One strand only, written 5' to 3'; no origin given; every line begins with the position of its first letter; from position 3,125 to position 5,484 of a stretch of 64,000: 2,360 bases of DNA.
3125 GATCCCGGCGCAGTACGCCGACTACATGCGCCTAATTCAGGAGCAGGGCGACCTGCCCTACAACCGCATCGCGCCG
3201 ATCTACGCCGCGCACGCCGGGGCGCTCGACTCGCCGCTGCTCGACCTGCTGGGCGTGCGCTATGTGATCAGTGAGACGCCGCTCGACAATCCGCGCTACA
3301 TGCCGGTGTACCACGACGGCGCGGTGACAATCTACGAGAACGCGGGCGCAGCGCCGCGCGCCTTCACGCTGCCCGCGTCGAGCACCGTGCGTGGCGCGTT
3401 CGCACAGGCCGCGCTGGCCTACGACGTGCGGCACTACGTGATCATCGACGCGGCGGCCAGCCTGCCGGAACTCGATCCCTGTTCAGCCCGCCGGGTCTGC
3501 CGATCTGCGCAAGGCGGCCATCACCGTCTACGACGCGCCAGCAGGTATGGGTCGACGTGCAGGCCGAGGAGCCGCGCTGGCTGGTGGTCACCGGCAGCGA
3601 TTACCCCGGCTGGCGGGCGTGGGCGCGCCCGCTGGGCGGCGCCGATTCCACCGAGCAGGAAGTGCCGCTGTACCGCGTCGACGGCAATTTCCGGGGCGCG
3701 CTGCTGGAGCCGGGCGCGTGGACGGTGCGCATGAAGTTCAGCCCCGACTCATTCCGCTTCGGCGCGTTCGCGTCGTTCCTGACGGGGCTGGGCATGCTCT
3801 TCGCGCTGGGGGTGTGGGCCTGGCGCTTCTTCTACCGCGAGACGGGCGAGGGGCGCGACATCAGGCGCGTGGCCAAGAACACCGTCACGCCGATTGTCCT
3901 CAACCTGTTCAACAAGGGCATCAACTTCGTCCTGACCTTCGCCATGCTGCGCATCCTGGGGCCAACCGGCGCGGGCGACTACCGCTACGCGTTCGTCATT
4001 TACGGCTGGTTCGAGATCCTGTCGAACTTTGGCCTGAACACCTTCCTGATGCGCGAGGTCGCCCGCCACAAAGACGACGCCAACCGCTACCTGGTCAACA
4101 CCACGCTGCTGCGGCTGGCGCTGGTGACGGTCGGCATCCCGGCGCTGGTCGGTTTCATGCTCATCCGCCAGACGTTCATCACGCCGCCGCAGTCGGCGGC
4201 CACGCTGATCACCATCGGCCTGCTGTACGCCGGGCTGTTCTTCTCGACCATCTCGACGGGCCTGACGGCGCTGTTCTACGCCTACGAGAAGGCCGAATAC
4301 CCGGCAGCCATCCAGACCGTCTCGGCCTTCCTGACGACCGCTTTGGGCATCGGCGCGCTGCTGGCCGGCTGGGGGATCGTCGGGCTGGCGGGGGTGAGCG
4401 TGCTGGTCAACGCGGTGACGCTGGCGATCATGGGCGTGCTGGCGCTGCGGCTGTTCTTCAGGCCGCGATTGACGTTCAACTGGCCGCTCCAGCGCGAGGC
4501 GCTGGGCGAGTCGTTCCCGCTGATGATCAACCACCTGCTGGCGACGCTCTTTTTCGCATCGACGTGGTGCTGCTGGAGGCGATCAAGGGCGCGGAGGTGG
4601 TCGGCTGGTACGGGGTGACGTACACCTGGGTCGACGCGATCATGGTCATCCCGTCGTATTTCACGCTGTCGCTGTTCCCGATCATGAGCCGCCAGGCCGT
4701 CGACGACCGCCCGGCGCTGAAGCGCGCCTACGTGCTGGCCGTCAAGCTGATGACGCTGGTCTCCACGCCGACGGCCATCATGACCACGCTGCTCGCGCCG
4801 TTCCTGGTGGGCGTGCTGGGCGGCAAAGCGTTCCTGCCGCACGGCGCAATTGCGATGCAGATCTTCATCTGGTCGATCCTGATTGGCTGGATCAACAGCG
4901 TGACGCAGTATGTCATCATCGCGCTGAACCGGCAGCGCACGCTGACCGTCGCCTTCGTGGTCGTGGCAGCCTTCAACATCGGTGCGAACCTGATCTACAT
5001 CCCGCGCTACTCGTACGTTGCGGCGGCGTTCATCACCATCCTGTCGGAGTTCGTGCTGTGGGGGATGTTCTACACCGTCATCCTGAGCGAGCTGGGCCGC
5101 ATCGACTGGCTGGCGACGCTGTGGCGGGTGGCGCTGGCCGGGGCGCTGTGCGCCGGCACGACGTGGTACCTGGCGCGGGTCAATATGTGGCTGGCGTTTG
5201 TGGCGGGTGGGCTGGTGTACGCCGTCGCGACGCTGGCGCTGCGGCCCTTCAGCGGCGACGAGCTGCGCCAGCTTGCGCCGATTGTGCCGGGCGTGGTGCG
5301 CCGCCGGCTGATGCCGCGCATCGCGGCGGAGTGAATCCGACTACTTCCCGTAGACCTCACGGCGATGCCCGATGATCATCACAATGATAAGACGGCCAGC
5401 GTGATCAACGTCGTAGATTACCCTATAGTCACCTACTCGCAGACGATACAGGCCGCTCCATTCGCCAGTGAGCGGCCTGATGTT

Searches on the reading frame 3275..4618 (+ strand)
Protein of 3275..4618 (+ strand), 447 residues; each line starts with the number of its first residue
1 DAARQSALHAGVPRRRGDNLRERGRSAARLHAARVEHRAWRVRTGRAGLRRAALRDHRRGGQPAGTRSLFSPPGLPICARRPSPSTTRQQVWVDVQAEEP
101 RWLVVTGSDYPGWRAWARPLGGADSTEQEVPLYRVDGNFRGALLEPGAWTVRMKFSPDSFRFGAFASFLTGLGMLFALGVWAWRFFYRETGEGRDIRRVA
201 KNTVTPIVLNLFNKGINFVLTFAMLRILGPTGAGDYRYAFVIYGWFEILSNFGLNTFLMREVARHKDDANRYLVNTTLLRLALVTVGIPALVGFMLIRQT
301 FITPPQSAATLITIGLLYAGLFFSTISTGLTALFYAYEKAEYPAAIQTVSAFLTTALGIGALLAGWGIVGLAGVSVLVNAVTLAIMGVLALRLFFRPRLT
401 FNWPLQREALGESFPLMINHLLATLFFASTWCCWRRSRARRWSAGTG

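Call 76: search_protein_families(library=pfam, proteins=[window:3275-4618:+], max_evalue=0.001)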
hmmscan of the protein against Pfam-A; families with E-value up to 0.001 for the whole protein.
window:3275-4618:+ (447 aa): 3 families
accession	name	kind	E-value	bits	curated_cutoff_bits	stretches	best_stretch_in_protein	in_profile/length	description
PF01943.22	Polysacc_synt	-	4.1e-21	76.1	28.2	1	200-429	2-227/274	Polysaccharide biosynthesis protein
PF13440.11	Polysacc_synt_3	-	3e-07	30.4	23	1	224-426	2-194/293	Polysaccharide biosynthesis protein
PF03023.19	MurJ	-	2.4e-05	23.6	27.4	1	162-392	165-401/451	Lipid II flippase MurJ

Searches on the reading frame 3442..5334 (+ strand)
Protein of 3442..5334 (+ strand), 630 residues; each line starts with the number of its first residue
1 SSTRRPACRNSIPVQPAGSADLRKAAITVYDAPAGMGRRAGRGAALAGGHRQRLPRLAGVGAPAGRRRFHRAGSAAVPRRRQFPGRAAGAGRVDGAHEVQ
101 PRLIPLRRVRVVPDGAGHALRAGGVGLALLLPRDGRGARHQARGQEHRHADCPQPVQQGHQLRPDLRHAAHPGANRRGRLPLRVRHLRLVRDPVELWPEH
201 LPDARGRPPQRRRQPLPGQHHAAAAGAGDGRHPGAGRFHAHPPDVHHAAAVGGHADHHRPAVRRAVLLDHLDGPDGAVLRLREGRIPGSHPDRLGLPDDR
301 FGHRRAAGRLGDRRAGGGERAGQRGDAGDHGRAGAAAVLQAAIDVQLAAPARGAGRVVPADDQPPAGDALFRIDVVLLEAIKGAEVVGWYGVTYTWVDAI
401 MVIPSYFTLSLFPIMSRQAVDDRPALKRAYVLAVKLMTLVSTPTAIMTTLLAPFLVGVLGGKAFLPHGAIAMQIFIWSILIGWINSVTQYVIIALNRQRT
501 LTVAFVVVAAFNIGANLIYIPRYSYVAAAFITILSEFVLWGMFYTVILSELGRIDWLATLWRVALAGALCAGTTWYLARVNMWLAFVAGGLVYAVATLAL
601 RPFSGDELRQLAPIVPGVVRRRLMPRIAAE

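Call 76: search_protein_families(library=pfam, proteins=[window:3442-5334:+], max_evalue=0.001)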
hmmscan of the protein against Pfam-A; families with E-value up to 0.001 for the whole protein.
window:3442-5334:+ (630 aa): 1 family
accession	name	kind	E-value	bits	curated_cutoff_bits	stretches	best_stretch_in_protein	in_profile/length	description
PF13440.11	Polysacc_synt_3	-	4.5e-05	23.3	23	1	374-465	198-289/293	Polysaccharide biosynthesis protein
